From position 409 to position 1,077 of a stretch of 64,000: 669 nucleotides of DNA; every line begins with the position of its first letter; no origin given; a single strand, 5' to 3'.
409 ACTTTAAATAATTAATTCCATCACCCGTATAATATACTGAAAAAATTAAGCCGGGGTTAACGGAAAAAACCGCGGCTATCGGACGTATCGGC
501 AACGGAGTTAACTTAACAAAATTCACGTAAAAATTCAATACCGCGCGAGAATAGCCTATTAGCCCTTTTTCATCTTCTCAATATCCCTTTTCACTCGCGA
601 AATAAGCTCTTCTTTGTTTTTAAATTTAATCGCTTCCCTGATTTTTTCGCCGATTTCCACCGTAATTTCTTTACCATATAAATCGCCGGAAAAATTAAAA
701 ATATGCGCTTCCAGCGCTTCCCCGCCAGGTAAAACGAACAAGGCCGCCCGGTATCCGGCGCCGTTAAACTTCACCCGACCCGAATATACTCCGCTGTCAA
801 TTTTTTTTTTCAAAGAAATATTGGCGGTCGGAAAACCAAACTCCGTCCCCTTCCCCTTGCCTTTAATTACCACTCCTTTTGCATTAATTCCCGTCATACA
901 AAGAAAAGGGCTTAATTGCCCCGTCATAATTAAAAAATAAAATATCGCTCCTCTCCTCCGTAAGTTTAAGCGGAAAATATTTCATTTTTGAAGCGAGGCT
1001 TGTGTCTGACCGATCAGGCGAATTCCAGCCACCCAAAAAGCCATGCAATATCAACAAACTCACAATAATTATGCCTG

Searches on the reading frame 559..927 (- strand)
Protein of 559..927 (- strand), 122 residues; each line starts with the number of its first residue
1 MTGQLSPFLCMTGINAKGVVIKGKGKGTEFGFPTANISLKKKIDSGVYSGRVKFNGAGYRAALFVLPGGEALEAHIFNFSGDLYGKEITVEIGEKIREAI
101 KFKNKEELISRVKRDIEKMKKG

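Call 12: search_protein_families(library=pfam, proteins=[window:559-927:-], max_evalue=0.01)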
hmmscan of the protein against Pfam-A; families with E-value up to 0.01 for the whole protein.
window:559-927:- (122 aa): 1 family
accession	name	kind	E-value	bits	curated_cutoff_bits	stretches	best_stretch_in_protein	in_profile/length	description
PF01687.23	Flavokinase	-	2e-26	93.1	19.6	1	15-121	6-122/124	Riboflavin kinase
